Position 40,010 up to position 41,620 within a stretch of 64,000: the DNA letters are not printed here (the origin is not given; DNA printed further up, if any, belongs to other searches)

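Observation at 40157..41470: WecB/TagA-family glycosyltransferase carrying a C-terminal STAS domain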

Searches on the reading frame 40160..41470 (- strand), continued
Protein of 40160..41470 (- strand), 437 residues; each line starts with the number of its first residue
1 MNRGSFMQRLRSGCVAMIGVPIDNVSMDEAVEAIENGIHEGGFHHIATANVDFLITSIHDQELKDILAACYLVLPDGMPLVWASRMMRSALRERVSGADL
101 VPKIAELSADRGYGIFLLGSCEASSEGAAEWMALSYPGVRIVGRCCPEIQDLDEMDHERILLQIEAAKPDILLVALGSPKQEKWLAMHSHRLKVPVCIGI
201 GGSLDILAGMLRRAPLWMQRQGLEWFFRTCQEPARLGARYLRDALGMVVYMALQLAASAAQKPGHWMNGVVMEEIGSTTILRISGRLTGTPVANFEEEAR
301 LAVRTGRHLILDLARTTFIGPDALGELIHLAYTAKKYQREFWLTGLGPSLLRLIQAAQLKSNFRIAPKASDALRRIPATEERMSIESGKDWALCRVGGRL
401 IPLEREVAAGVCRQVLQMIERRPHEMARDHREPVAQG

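Call 37: predict_structure(alignment_id=A2)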
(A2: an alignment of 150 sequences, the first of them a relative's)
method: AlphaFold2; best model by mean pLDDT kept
length: 421 residues; sequences in the alignment: 150
mean_pLDDT: 92.6   pTM: 0.84
mean pLDDT of the five models: 92.6, 91.5, 91.2, 91.0, 91.0
residues with pLDDT >= 90: 354; 70-90: 39; 50-70: 20; < 50: 8
segments of 3 or more residues with pLDDT < 50: 414-421
pLDDT, mean of each block of 10 residues (from residue 1): 95 98 97 96 95 97 96 96 98 99 98 99 99 97 98 98 97 96 98 97 95 96 96 96 91 95 97 96 96 98 97 95 96 97 95 95 69 82 69 83 70 46 40
secondary structure, 60 per line:
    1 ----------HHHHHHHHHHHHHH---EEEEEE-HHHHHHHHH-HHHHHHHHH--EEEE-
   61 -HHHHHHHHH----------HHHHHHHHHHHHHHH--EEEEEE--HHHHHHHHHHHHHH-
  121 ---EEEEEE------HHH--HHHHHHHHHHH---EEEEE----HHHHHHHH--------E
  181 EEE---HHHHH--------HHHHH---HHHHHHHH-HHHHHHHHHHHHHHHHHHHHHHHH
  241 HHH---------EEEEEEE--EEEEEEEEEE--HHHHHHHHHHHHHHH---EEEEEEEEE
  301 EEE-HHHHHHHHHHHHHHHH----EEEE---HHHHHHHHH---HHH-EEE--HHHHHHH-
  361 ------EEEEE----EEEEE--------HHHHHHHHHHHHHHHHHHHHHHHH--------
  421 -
elements in order: H11-24 E28-33 H35-43 H45-53 E56-59 H62-70 H81-95 E98-103 H106-119 E124-129 H141-151 E155-159 H164-171 E180-183 H187-191 H200-204 H208-215 H217-243 E253-259 E262-271 H274-288 E292-303 H305-320 E325-328 H332-340 E348-350 H353-359 E367-371 E376-380 H389-412
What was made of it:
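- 40694..40774 (-): Long helix (residues 217-243 in 421-aa numbering). It ends the appendage and connects directly to STAS. Secondary structure of the AlphaFold2 model, block pLDDT 91-96 over residues 211-250 (call 37).
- STAS follows the appendage helix directly, and pTM 0.84 suggests a defined domain arrangement: call 37.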

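Call 44: fold_search(model_id=the predicted structure, library=pdb)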
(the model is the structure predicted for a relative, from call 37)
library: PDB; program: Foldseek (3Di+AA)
matches with E <= 10: 1448; with E <= 0.001: 45
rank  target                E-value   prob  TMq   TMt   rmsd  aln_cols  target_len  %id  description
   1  7mpk_B                1.0e-17  1.00  0.44  0.91   2.1       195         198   37  Crystal structure of TagA with UDP-GlcNAc (released 2021-12-29)
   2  5wb4_B                1.7e-17  1.00  0.43  0.91   2.0       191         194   36  Crystal structure of the TarA wall teichoic acid glycosyltransferase (released 2019-01-16)
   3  5wfg_A                2.6e-17  1.00  0.43  0.93   2.0       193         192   37  Crystal structure of the TarA wall teichoic acid glycosyltransferase bound to UDP (released 2019-01-16)
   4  7mpk_A                2.8e-17  1.00  0.43  0.91   2.2       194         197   36  Crystal structure of TagA with UDP-GlcNAc (released 2021-12-29)
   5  7mpk_C                3.3e-17  1.00  0.43  0.91   1.9       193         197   37  Crystal structure of TagA with UDP-GlcNAc (released 2021-12-29)
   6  5wb4_F                5.5e-17  1.00  0.43  0.92   1.8       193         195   36  Crystal structure of the TarA wall teichoic acid glycosyltransferase (released 2019-01-16)
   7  5wb4_C                7.8e-17  1.00  0.43  0.91   2.0       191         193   36  Crystal structure of the TarA wall teichoic acid glycosyltransferase (released 2019-01-16)
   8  5wb4_A                8.3e-17  1.00  0.44  0.92   1.8       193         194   36  Crystal structure of the TarA wall teichoic acid glycosyltransferase (released 2019-01-16)
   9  7n41_A                1.2e-16  1.00  0.44  0.91   2.2       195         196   36  Crystal structure of TagA with UDP-ManNAc (released 2021-12-29)
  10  5wfg_B                1.7e-16  1.00  0.43  0.92   2.0       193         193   36  Crystal structure of the TarA wall teichoic acid glycosyltransferase bound to UDP (released 2019-01-16)
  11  5wb4_E                1.9e-16  1.00  0.42  0.91   2.1       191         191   36  Crystal structure of the TarA wall teichoic acid glycosyltransferase (released 2019-01-16)
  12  5wfg_E                2.2e-16  1.00  0.43  0.92   2.0       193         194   37  Crystal structure of the TarA wall teichoic acid glycosyltransferase bound to UDP (released 2019-01-16)
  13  5wfg_F                3.9e-16  1.00  0.43  0.92   2.1       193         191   36  Crystal structure of the TarA wall teichoic acid glycosyltransferase bound to UDP (released 2019-01-16)
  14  5wfg_C                1.8e-15  1.00  0.43  0.92   2.0       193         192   37  Crystal structure of the TarA wall teichoic acid glycosyltransferase bound to UDP (released 2019-01-16)
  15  1tid_B                2.6e-07  1.00  0.25  0.83   1.6       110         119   21  Crystal Structures of the ADP and ATP bound forms of the Bacillus Anti-sigma factor SpoIIAB in complex with the Anti-a (released 2004-06-15)
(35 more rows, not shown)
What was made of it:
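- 40694..41422 (-): GT26 (WecB/TagA/CpsF) catalytic domain plus the TagA-type C-terminal activation appendage. Catalytic residues in 421-aa numbering: T32, N34, D60, R78, Q165, E166, R212, R219, R223. Foldseek TM 0.91-0.93 (call 44).
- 40346..40666 (-): STAS domain (residues 269-375 in 437-aa numbering; 253-359 in 421-aa numbering). Foldseek TM 0.83-0.93 to SpoIIAA/RsbV (call 44).
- On GT26 / WecB-TagA-CpsF glycosyltransferases: The AlphaFold2 model compared with 7MPK/5WB4/5WFG gives TM 0.91-0.93 and rmsd about 2 A (calls 37, 44).
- On STAS domain: TM 0.83-0.93 to SpoIIAA/RsbV (call 44).
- Checked: The AlphaFold2 model (pLDDT 92.6, pTM 0.84, call 37) matches TagA crystal structures (TM 0.91-0.93) and SpoIIAA/RsbV (TM 0.83-0.93) (call 44).
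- Stressosome-type STAS systems that control GGDEF outputs exist (PDB 3ZTB title, call 44).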

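Call 46: list_cluster_members(proteins=[P0156, P0159, P0163, P0166, P0168, P0181, P0189, P0198, P0129, P0134])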
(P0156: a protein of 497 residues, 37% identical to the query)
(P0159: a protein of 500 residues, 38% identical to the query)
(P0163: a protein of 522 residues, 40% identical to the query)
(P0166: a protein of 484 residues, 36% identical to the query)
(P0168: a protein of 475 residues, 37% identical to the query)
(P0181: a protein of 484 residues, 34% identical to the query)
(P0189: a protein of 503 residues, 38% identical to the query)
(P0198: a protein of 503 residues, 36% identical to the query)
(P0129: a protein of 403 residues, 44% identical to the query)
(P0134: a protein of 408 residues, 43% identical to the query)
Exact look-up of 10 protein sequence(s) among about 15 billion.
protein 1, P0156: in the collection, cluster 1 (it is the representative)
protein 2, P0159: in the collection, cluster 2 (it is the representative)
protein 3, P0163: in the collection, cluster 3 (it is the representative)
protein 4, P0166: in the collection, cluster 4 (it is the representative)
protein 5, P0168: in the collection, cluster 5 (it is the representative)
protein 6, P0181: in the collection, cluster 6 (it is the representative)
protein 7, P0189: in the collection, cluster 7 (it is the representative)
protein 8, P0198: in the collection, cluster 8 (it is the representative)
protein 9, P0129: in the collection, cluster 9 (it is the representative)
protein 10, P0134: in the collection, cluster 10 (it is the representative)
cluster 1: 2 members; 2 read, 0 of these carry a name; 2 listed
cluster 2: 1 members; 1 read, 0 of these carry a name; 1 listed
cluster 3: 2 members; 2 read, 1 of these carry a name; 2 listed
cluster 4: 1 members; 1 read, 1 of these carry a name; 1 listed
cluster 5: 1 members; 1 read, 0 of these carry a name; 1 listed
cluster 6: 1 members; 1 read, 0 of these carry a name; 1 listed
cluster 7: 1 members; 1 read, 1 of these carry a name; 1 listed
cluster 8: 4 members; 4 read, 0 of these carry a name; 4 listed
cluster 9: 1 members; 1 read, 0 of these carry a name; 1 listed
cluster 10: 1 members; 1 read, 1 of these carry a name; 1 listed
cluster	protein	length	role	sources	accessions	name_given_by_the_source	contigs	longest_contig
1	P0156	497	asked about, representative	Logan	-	-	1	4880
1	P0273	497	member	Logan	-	-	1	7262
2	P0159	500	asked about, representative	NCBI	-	-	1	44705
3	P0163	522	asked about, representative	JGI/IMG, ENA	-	N-acetylglucosaminyldiphosphoundecaprenol N-acetyl-beta-D-mannosaminyltransferase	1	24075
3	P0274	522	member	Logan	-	-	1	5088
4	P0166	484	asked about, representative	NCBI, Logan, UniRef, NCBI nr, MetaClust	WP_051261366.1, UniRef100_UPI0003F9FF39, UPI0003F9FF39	WecB/TagA/CpsF family glycosyltransferase [Desulfovibrio inopinatus] | WecB/TagA/CpsF family glycosyltransferase n=1 Tax=Desulfovibrio inopinatus TaxID=102109 ... | status=active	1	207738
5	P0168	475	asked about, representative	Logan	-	-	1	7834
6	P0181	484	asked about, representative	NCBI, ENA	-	-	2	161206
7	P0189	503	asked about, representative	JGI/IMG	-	N-acetylglucosaminyldiphosphoundecaprenol N-acetyl-beta-D-mannosaminyltransferase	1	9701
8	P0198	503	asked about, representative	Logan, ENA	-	-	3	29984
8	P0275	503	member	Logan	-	-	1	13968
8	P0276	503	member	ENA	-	-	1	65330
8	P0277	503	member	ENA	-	-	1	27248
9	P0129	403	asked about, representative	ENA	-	-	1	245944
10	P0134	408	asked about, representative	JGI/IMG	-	N-acetylglucosaminyldiphosphoundecaprenol N-acetyl-beta-D-mannosaminyltransferase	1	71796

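Call 47: find_encoding_contigs(protein=P0166, flank=8000, max_places=1)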
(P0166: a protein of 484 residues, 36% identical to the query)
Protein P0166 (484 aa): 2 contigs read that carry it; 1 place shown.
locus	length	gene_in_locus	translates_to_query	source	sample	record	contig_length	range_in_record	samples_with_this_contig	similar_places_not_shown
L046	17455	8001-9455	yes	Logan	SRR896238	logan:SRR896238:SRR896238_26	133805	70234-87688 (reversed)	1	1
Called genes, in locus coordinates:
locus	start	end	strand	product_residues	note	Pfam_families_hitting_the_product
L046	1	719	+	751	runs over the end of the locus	-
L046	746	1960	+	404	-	PF00534:Glycos_transf_1, PF13692:Glyco_trans_1_4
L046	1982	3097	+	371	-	PF13439:Glyco_transf_4, PF13579:Glyco_trans_4_4, PF20706:GT4-conflict (weak), PF00534:Glycos_transf_1, PF13692:Glyco_trans_1_4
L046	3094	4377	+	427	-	PF13439:Glyco_transf_4 (faint), PF20706:GT4-conflict, PF00534:Glycos_transf_1, PF13692:Glyco_trans_1_4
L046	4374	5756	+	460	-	-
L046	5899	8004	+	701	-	PF00535:Glycos_transf_2, PF13641:Glyco_tranf_2_3 (faint), PF20706:GT4-conflict, PF00534:Glycos_transf_1, PF13692:Glyco_trans_1_4, PF13524:Glyco_trans_1_2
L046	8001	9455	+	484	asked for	PF03808:Glyco_tran_WecG, PF01740:STAS, PF13466:STAS_2, PF01740:STAS, PF13466:STAS_2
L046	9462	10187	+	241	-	PF02397:Bac_transf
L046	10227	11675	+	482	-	PF00483:NTP_transferase (weak), PF25084:LbH_EIF2B, PF25087:GMPPB_C, PF00132:Hexapep (weak), PF02397:Bac_transf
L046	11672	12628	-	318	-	PF00149:Metallophos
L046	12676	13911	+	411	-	PF13579:Glyco_trans_4_4 (faint), PF20706:GT4-conflict, PF00534:Glycos_transf_1, PF13692:Glyco_trans_1_4, PF13524:Glyco_trans_1_2 (weak)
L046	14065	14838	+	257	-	PF02649:GCHY-1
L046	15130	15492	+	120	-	PF06429:Flg_bbr_C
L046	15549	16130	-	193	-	PF01965:DJ-1_PfpI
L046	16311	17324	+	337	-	PF00158:Sigma54_activat, PF14532:Sigma54_activ_2, PF00004:AAA (weak), PF07728:AAA_5, PF25601:AAA_lid_14, PF02954:HTH_8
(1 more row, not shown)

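Call 48: find_encoding_contigs(protein=P0181, flank=8000, max_places=1)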
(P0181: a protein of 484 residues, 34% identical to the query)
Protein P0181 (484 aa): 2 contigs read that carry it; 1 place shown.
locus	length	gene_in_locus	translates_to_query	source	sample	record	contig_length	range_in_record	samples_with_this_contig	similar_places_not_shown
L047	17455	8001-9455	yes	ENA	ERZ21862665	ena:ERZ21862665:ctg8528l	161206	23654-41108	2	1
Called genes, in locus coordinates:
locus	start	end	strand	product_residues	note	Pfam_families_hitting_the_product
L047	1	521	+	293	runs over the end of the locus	PF20706:GT4-conflict, PF00534:Glycos_transf_1, PF13692:Glyco_trans_1_4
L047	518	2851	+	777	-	PF22848:ASD1_dom (weak)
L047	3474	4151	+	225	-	PF20706:GT4-conflict, PF00534:Glycos_transf_1, PF13692:Glyco_trans_1_4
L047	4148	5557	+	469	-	-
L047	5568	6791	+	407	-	PF20706:GT4-conflict (weak), PF00534:Glycos_transf_1, PF13692:Glyco_trans_1_4, PF13524:Glyco_trans_1_2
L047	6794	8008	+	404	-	PF00535:Glycos_transf_2 (weak), PF13641:Glyco_tranf_2_3, PF13632:Glyco_trans_2_3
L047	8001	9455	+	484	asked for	PF03808:Glyco_tran_WecG, PF01740:STAS, PF13466:STAS_2, PF01740:STAS, PF13466:STAS_2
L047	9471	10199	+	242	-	PF02397:Bac_transf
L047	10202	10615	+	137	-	PF13581:HATPase_c_2, PF02518:HATPase_c (weak)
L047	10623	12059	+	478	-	PF00132:Hexapep (faint), PF25084:LbH_EIF2B, PF25087:GMPPB_C, PF02397:Bac_transf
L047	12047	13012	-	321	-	PF00149:Metallophos, PF12850:Metallophos_2 (weak)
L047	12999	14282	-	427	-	PF00534:Glycos_transf_1, PF13692:Glyco_trans_1_4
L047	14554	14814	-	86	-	-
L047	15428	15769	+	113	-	PF04342:DMT_6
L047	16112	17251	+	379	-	PF00465:Fe-ADH, PF13685:Fe-ADH_2 (weak), PF25137:ADH_Fe_C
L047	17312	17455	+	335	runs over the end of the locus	PF03576:Peptidase_S58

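Call 49: find_encoding_contigs(protein=P0129, flank=8000, max_places=1)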
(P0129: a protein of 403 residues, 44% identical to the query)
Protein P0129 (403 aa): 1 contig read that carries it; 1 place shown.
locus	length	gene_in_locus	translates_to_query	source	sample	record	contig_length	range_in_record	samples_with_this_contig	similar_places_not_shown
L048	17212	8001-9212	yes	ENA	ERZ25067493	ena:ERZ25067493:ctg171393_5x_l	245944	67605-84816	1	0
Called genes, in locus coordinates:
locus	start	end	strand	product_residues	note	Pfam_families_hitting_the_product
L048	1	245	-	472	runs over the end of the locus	PF00067:p450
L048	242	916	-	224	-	PF02223:Thymidylate_kin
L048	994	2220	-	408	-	PF00535:Glycos_transf_2, PF13641:Glyco_tranf_2_3, PF13632:Glyco_trans_2_3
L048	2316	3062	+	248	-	PF00975:Thioesterase, PF12697:Abhydrolase_6 (weak)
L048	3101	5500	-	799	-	PF22848:ASD1_dom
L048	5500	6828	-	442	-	PF04932:Wzy_C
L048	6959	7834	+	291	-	PF01648:ACPS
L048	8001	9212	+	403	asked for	PF03808:Glyco_tran_WecG, PF01740:STAS (weak)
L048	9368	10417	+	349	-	PF02563:Poly_export, PF10531:SLBB, PF22461:SLBB_2 (weak)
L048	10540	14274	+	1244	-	-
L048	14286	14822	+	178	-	PF00132:Hexapep (weak)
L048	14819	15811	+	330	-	PF00535:Glycos_transf_2, PF10111:Glyco_tranf_2_2 (faint), PF13641:Glyco_tranf_2_3, PF13632:Glyco_trans_2_3 (weak)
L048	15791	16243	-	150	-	PF00132:Hexapep, PF14602:Hexapep_2 (weak)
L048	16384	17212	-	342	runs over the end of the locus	PF00535:Glycos_transf_2, PF13641:Glyco_tranf_2_3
